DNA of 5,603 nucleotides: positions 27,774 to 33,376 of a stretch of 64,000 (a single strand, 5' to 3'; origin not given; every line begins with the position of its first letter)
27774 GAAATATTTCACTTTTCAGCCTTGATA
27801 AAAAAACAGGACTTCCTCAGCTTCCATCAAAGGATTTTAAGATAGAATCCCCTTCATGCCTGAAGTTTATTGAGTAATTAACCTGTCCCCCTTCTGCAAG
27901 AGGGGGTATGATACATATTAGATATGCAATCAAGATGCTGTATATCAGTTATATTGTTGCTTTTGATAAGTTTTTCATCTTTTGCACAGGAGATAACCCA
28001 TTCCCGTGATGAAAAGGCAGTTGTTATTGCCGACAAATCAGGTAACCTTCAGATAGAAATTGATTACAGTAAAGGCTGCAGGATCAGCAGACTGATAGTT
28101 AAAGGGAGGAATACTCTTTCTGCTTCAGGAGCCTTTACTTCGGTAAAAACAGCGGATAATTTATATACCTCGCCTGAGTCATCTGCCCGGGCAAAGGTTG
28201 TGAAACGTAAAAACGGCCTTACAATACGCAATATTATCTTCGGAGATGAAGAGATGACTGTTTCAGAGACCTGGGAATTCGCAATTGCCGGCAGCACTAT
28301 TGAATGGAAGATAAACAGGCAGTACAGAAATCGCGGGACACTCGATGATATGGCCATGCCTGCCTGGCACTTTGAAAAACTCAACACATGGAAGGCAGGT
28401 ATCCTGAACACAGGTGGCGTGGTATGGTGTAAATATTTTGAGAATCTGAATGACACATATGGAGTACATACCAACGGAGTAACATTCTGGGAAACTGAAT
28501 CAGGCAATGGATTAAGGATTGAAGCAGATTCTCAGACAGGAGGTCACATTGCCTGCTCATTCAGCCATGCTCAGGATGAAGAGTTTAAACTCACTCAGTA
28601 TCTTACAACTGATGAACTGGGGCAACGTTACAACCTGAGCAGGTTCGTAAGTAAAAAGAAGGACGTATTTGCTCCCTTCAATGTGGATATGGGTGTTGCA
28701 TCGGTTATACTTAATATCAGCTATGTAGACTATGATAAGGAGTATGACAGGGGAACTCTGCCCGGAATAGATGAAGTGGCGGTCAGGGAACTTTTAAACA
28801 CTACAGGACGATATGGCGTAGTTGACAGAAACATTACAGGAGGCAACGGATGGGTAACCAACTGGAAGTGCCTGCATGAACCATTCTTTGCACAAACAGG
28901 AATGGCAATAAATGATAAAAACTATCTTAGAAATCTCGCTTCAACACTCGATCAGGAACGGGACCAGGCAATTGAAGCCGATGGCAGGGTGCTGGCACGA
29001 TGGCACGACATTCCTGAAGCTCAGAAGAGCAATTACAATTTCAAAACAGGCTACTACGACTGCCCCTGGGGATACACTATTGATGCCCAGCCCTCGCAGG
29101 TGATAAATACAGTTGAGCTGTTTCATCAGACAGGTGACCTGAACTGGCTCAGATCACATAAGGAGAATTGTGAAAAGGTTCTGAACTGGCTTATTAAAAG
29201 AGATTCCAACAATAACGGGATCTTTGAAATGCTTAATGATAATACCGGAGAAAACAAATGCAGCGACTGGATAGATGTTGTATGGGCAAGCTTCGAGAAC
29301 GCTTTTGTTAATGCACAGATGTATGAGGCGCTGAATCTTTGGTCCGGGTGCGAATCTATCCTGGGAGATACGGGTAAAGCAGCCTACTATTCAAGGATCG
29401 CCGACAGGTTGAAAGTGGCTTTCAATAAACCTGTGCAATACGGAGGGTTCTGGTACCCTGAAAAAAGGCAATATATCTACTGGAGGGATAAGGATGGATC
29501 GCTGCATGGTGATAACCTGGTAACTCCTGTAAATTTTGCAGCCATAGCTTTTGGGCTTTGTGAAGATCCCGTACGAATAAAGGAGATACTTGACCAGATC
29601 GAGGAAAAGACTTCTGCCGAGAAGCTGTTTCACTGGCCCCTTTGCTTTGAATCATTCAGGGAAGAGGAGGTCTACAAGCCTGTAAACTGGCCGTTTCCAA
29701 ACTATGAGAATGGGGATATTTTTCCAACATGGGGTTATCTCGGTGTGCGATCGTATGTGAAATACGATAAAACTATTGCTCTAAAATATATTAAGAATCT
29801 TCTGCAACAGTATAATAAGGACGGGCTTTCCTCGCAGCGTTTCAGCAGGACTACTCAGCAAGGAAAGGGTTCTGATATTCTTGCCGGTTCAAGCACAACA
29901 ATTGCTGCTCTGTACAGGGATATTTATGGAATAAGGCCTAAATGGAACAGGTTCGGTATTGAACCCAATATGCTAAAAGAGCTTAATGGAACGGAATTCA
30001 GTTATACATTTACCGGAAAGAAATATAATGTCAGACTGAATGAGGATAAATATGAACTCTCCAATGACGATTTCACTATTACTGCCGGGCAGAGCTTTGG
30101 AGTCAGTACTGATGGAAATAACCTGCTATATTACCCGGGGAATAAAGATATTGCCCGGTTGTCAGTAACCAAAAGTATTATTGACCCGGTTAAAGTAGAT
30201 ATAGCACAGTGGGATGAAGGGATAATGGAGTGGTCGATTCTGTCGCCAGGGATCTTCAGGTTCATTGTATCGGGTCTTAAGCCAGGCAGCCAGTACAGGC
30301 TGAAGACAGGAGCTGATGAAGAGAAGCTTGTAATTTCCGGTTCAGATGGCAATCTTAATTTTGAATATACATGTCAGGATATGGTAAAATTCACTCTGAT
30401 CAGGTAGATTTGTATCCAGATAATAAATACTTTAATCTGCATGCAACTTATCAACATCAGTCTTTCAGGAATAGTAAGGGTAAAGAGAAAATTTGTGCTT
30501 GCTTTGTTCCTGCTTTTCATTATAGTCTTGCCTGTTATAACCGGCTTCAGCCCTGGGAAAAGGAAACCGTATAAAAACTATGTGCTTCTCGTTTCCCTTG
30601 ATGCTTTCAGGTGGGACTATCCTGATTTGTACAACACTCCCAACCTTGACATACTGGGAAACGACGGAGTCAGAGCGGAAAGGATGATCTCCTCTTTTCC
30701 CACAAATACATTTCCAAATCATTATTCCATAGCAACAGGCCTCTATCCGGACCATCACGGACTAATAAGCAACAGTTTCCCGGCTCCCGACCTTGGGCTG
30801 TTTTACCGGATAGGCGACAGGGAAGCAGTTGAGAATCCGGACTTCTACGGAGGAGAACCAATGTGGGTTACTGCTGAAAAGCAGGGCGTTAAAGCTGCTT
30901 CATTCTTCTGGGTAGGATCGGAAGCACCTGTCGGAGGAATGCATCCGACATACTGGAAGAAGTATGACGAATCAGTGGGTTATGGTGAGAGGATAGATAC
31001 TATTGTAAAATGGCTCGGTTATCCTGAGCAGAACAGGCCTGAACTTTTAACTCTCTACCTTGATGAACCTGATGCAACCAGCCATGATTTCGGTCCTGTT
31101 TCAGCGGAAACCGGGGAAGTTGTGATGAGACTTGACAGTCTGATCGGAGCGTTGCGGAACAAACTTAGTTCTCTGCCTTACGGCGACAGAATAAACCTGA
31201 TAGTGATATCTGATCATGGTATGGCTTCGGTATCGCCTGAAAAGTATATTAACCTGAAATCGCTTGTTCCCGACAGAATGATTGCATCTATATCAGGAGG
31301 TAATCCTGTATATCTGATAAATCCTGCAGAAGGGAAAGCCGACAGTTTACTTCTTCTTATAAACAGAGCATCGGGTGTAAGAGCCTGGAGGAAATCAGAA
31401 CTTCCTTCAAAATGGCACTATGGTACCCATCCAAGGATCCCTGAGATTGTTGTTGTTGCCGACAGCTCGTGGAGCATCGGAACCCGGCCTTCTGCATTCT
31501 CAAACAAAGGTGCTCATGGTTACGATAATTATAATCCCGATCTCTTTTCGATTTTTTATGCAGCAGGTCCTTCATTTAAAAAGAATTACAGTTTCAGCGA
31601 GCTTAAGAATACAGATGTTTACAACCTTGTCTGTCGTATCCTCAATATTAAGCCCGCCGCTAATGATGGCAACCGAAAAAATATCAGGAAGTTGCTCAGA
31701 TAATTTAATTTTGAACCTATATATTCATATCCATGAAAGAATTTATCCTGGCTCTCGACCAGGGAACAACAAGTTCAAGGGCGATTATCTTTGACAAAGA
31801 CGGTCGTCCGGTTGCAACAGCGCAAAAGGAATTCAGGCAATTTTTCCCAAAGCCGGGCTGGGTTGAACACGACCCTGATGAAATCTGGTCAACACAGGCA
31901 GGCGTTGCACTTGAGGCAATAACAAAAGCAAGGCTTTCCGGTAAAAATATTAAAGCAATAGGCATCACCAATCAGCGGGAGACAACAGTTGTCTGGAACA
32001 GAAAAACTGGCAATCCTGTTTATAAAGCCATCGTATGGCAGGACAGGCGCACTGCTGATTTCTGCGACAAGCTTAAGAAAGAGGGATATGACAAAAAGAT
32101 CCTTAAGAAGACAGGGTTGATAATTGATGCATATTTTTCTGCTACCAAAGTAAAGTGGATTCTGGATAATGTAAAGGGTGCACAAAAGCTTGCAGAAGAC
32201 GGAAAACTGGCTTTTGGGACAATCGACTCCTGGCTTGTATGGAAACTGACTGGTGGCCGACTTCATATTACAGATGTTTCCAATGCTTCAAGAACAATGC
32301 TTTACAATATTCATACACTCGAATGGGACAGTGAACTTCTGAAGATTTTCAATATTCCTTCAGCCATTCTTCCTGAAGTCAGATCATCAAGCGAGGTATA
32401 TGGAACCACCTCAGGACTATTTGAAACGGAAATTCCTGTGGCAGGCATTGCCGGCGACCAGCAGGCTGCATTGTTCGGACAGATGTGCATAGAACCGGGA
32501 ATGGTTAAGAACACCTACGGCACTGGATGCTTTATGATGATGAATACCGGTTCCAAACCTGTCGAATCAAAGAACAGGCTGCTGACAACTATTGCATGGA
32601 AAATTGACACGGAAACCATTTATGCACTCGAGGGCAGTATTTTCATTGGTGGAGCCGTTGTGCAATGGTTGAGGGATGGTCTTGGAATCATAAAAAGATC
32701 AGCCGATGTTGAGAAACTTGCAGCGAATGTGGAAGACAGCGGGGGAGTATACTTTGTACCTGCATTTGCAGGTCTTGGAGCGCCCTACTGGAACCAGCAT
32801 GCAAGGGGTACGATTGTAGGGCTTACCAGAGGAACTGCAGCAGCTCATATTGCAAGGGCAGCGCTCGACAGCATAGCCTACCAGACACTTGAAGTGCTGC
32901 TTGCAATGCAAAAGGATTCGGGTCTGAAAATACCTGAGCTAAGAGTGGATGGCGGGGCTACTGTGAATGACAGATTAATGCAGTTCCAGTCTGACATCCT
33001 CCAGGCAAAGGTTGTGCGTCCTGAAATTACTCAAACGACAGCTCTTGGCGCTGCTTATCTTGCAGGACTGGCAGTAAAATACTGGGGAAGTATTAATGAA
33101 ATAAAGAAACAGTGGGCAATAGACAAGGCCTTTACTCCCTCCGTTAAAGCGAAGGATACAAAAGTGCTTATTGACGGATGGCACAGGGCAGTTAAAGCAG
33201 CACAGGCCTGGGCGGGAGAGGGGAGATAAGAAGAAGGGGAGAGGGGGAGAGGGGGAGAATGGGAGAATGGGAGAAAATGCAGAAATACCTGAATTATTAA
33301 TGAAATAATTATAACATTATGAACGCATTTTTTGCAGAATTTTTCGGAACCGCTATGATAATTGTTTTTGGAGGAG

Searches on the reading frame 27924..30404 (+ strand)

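Call 7: search_protein_families(library=pfam, proteins=[window:27924-30404:+], max_evalue=0.001)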
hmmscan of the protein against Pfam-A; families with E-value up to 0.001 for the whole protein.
window:27924-30404:+ (827 aa): 1 family
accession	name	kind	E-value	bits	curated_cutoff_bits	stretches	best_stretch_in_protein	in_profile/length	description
PF17389.8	Bac_rhamnosid6H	-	1.7e-05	24.7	24.5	1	391-560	102-251/339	Bacterial alpha-L-rhamnosidase 6 hairpin glycosidase domain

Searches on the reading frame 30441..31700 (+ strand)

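Call 7: search_protein_families(library=pfam, proteins=[window:30441-31700:+], max_evalue=0.001)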
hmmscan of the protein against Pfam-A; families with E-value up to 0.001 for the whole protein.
window:30441-31700:+ (420 aa): 2 families
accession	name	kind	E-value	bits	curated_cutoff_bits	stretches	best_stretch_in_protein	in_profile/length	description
PF01663.27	Phosphodiest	-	3.1e-85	287.2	23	1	48-362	1-342/342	Type I phosphodiesterase / nucleotide pyrophosphatase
PF00884.28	Sulfatase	-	6.5e-05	22.8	25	0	48-111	3-70/301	Sulfatase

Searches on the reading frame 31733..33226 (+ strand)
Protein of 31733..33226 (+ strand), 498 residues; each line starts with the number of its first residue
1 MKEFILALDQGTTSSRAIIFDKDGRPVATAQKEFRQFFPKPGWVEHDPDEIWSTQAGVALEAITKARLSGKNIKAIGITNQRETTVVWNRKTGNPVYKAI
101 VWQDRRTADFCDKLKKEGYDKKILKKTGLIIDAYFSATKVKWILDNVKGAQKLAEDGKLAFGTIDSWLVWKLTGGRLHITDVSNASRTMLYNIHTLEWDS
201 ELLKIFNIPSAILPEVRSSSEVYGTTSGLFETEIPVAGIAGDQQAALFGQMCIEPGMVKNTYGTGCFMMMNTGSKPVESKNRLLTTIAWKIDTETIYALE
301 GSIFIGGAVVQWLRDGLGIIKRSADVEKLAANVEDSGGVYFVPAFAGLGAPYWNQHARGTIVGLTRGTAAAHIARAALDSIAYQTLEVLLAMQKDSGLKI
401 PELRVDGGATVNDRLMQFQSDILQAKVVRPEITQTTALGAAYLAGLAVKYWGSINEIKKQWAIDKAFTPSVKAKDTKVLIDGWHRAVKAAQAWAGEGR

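Call 104: search_protein_families(library=pfam, proteins=[window:31733-33226:+], max_evalue=0.00001)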
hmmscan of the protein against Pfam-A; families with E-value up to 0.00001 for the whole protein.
window:31733-33226:+ (498 aa): 2 families
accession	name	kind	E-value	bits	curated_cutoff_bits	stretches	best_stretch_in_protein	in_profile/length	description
PF00370.27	FGGY_N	-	2.6e-82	276.5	28.8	1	5-249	2-245/245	FGGY family of carbohydrate kinases, N-terminal domain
PF02782.22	FGGY_C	-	2e-44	152.2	27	1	259-447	2-197/198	FGGY family of carbohydrate kinases, C-terminal domain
